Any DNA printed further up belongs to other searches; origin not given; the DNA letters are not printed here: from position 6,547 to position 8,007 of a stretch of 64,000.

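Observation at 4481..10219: Translationally coupled, all-secreted operon: TPR - TPR - heptaheme cytochrome c - Acidobacterial VWA protein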

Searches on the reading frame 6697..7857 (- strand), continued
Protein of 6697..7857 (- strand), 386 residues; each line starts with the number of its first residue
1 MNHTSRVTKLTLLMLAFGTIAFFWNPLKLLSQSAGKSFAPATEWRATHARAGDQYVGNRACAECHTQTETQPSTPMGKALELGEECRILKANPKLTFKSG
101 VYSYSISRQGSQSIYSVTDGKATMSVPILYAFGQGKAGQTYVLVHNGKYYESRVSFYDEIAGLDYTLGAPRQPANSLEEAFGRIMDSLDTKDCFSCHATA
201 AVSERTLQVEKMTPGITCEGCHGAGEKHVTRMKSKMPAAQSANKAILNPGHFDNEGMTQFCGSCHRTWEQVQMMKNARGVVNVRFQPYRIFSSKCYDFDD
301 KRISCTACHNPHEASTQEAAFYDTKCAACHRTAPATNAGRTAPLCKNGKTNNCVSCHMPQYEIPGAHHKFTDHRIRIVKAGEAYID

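Call 37: find_homologous_proteins(query=L072:6771-7904:+, max_evalue=0.00001)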
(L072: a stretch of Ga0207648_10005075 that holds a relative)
Query L072:6771-7904:+ (378 aa): 4719 proteins with E <= 0.00001 among 8000 candidates; the best 120 are listed.
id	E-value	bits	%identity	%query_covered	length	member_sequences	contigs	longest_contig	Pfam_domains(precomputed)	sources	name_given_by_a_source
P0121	2.8e-260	881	99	99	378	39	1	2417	PF09699.16,PF14537.12,PF14522.12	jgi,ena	-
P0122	1.3e-196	671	74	99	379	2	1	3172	PF09699.16,PF14537.12,PF13435.12,PF14522.12,PF22113.2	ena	-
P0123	9.0e-191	652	73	99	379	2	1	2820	PF09699.16,PF14537.12,PF13435.12,PF14522.12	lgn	-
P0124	1.3e-189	648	70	99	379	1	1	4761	PF09699.16,PF14537.12,PF13435.12,PF03150.20,PF14522.12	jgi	jgi:hypothetical protein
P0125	4.8e-189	646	72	98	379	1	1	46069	PF09699.16,PF14537.12,PF13435.12,PF14522.12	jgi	jgi:Zn finger protein HypA/HybF involved in hydrogenase expression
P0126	1.7e-188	644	72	98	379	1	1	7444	PF09699.16,PF14537.12,PF13435.12,PF14522.12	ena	-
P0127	1.9e-188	644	72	98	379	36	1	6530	PF09699.16,PF14537.12,PF13435.12,PF14522.12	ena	-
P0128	2.3e-188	644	71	98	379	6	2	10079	PF09699.16,PF14537.12,PF13435.12,PF14522.12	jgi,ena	-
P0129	2.6e-188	644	77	90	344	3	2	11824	PF09699.16,PF14537.12,PF13435.12,PF14522.12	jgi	jgi:hypothetical protein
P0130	2.8e-188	644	73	98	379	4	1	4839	PF09699.16,PF14537.12,PF13435.12,PF14522.12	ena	-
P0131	7.2e-188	642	72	98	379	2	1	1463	PF09699.16,PF14537.12,PF13435.12,PF14522.12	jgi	-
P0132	1.4e-187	641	71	99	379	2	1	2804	PF09699.16,PF14537.12,PF14522.12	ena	-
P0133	3.4e-187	640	74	94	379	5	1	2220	PF09699.16,PF14537.12,PF13435.12,PF14522.12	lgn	-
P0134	2.5e-186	637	72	98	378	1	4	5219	PF09699.16,PF14537.12,PF13435.12,PF02085.22,PF14522.12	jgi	jgi:cytochrome c554/c'-like protein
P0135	2.8e-186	637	73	99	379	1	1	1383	PF09699.16,PF14537.12,PF13435.12,PF14522.12,PF22113.2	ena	-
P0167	2.6e-179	614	68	99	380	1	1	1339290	PF09699.16,PF14537.12,PF13435.12,PF14522.12,PF22113.2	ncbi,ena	-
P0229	8.1e-171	586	66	99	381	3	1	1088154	PF09699.16,PF14537.12,PF13435.12,PF14522.12,PF22113.2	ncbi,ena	-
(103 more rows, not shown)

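Call 38: find_encoding_contigs(protein=P0167, flank=10000, max_places=1)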
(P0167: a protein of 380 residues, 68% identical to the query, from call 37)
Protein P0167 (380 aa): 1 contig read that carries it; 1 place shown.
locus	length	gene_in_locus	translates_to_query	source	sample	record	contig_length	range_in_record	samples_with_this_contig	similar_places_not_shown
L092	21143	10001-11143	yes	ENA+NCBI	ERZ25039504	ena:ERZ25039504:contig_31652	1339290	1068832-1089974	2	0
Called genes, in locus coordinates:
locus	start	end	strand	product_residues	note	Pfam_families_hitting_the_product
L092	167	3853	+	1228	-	PF13620:CarboxypepD_reg, PF13715:CarbopepD_reg_2 (weak), PF22904:NOMO1-like_2nd (faint), PF07715:Plug, PF25183:OMP_b-brl_4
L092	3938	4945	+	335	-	PF09430:EMC7_beta-sandw (weak), PF13620:CarboxypepD_reg, PF12895:ANAPC3 (faint), PF13371:TPR_9 (faint), PF00515:TPR_1 (faint), PF07719:TPR_2 (faint), PF14559:TPR_19, PF13432:TPR_16, +6 more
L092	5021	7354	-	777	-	-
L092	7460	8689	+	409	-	PF13424:TPR_12, PF00515:TPR_1 (weak), PF07719:TPR_2 (weak), PF13414:TPR_11, PF14559:TPR_19 (weak), PF14559:TPR_19 (weak), PF25058:ARM_TT21 (weak), PF13432:TPR_16 (weak), +20 more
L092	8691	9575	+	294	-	PF13424:TPR_12 (faint), PF00515:TPR_1 (faint), PF07719:TPR_2 (faint), PF13174:TPR_6 (faint), PF13181:TPR_8 (faint), PF13428:TPR_14 (faint), PF13432:TPR_16 (faint), PF13414:TPR_11 (faint), +3 more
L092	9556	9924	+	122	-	PF00515:TPR_1 (faint), PF03704:BTAD (weak), PF14559:TPR_19, PF12895:ANAPC3, PF23914:TPR_CcmH_CycH (weak), PF13428:TPR_14 (weak), PF13414:TPR_11, PF13432:TPR_16, +4 more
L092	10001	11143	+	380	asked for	PF14537:Cytochrom_c3_2 (faint), PF22113:Mtrc-MtrF_II-IV_dom (faint), PF09699:Paired_CXXCH_1 (faint), PF14522:Cytochrome_C7 (faint), PF13435:Cytochrome_C554 (faint)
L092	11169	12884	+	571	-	PF01839:FG-GAP (faint), PF13517:FG-GAP_3, PF07593:UnbV_ASPIC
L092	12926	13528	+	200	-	-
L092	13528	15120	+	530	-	PF00933:Glyco_hydro_3, PF01915:Glyco_hydro_3_C, PF14310:Fn3-like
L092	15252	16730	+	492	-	PF03629:SASA (weak)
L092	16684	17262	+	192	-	-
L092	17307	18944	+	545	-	PF22848:ASD1_dom, PF06964:Alpha-L-AF_C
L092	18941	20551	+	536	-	PF01229:Glyco_hydro_39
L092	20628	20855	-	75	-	-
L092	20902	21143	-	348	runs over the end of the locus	PF01384:PHO4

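Call 39: find_encoding_contigs(protein=P0229, flank=10000, max_places=1)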
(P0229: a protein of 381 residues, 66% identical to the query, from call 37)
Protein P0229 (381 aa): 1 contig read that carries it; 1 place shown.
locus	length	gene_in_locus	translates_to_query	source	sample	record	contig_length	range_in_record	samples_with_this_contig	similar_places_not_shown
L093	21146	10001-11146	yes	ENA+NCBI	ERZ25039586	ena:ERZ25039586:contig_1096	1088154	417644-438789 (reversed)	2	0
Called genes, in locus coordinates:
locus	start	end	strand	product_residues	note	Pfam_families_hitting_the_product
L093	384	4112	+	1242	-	PF13620:CarboxypepD_reg, PF13715:CarbopepD_reg_2 (weak), PF17210:SdrD_B (weak), PF22904:NOMO1-like_2nd (weak), PF07715:Plug, PF25183:OMP_b-brl_4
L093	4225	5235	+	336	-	PF09430:EMC7_beta-sandw (faint), PF13620:CarboxypepD_reg (weak), PF13428:TPR_14 (faint), PF12895:ANAPC3 (faint), PF13432:TPR_16 (weak), PF14559:TPR_19, PF13424:TPR_12 (weak), PF14559:TPR_19 (weak), +9 more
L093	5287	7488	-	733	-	-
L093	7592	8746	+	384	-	PF13424:TPR_12 (weak), PF13432:TPR_16 (weak), PF14559:TPR_19 (weak), PF00515:TPR_1 (weak), PF13371:TPR_9 (weak), PF13414:TPR_11, PF14559:TPR_19 (weak), PF25058:ARM_TT21 (weak), +19 more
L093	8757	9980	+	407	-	PF25063:ARM_TT21_C (faint), PF13432:TPR_16 (weak), PF14559:TPR_19 (weak), PF12895:ANAPC3 (weak), PF13432:TPR_16 (weak), PF14559:TPR_19, PF13414:TPR_11 (weak), PF13432:TPR_16, +11 more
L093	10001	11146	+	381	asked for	PF14537:Cytochrom_c3_2 (faint), PF22113:Mtrc-MtrF_II-IV_dom (faint), PF14522:Cytochrome_C7 (faint), PF09699:Paired_CXXCH_1 (faint), PF13435:Cytochrome_C554 (weak)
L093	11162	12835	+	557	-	PF13517:FG-GAP_3, PF01839:FG-GAP (weak), PF13517:FG-GAP_3, PF07593:UnbV_ASPIC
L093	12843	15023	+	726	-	PF00933:Glyco_hydro_3, PF01915:Glyco_hydro_3_C, PF14310:Fn3-like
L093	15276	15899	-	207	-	PF00072:Response_reg, PF04545:Sigma70_r4 (faint), PF00196:GerE, PF08281:Sigma70_r4_2 (weak)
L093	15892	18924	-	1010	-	PF16819:DUF5074 (faint), PF07494:Reg_prop (weak), PF07495:Y_Y_Y, PF07730:HisKA_3, PF02518:HATPase_c, PF13581:HATPase_c_2 (faint)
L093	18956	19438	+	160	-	-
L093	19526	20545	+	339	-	PF03629:SASA (weak)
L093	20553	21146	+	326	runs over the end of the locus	PF03629:SASA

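Call 45: search_protein_families(library=pfam, alignment_id=A2, max_evalue=0.00001)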
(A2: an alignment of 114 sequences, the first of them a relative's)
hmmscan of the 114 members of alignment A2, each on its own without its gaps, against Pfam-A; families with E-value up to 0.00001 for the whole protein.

A. member 1, L001:10179-11183:+ (334 aa): 3 families
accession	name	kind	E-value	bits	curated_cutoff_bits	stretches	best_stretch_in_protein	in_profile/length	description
PF13624.11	SurA_N_3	-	7.1e-24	84.9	27.2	1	1-173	1-162/162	SurA-like N-terminal domain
PF13623.11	SurA_N_2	-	3.3e-16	59.9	28.5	1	7-129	3-121/145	SurA-like N-terminal domain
PF13616.12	Rotamase_3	-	4e-06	27.8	22.5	0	261-334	5-76/116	PPIC-type PPIASE domain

B. families by the number of members that match (of 114 scanned): 132 families (the first 25 are shown)
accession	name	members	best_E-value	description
PF01915.27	Glyco_hydro_3_C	7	1.6e-58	Glycosyl hydrolase family 3 C-terminal domain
PF00933.27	Glyco_hydro_3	6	3e-36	Glycosyl hydrolase family 3 N terminal domain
PF14310.12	Fn3-like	5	1.6e-26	Fibronectin type III-like domain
PF05685.18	Uma2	4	9.2e-29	Putative restriction endonuclease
PF10566.15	Glyco_hydro_97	3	2.9e-111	Glycoside hydrolase 97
PF11376.13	DUF3179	3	3.5e-98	Protein of unknown function (DUF3179)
PF00480.26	ROK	3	1.6e-58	ROK family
PF14508.12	GH97_N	3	1.4e-50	Glycosyl-hydrolase 97 N-terminal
PF14509.12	GH97_C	3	2.6e-33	Glycosyl-hydrolase 97 C-terminal, oligomerisation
PF00331.26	Glyco_hydro_10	2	2.1e-99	Glycosyl hydrolase family 10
PF12704.14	MacB_PCD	2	2.1e-39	MacB-like periplasmic core domain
PF00150.24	Cellulase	2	2.6e-36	Cellulase (glycosyl hydrolase family 5)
PF02687.27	FtsX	2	6.5e-29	FtsX-like permease C-terminal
PF13624.11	SurA_N_3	2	7.1e-24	SurA-like N-terminal domain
PF01555.25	N6_N4_Mtase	2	1.4e-20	DNA methylase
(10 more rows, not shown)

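Call 52: search_protein_representatives(alignment_id=A1)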
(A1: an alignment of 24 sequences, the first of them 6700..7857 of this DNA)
Query: 24 sequences, 386 profile positions. Proteins with E-value up to 0.001 (for the whole library): 7523; up to 1e-10: 3885; up to 1e-30: 1058. The best 150 are listed.
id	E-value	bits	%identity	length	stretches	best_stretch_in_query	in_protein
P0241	4.4e-152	522.8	-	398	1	6-385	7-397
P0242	9.8e-145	498.6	-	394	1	13-386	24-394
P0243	5.3e-144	496.2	-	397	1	6-384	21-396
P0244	2.7e-142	490.6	-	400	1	12-386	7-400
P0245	9.2e-135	465.8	-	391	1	24-385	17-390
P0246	1.4e-131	455.3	-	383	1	13-385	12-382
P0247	1.5e-131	455.2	-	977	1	34-385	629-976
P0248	5.2e-130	450.1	-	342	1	49-386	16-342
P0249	8.3e-128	442.9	-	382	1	16-386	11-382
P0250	1.1e-127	442.4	-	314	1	70-386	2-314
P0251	6.7e-126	436.6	-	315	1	76-386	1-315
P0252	1.2e-121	422.6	-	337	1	53-386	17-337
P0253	2.8e-118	411.5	-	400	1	12-386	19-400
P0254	5.5e-118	410.6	-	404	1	32-386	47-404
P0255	7.0e-117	406.9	-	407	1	35-386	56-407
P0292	8.2e-94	331.0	-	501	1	11-324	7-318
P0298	5.0e-86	305.4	-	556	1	7-385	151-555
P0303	4.3e-81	289.1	-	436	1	32-380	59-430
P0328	7.4e-66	239.0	-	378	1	14-378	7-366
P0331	4.9e-65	236.3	-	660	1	32-302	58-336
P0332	5.1e-65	236.2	-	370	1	47-381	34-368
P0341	1.5e-62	228.1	-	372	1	50-377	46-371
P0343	4.5e-62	226.5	-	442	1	51-383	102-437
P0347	5.8e-62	226.2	-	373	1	39-381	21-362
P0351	2.6e-60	220.7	-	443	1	41-227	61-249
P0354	4.9e-60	219.8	-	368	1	51-382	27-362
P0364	2.8e-58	214.0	-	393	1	54-383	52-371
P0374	4.8e-57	209.9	-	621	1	53-377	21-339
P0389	8.0e-55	202.6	-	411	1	29-379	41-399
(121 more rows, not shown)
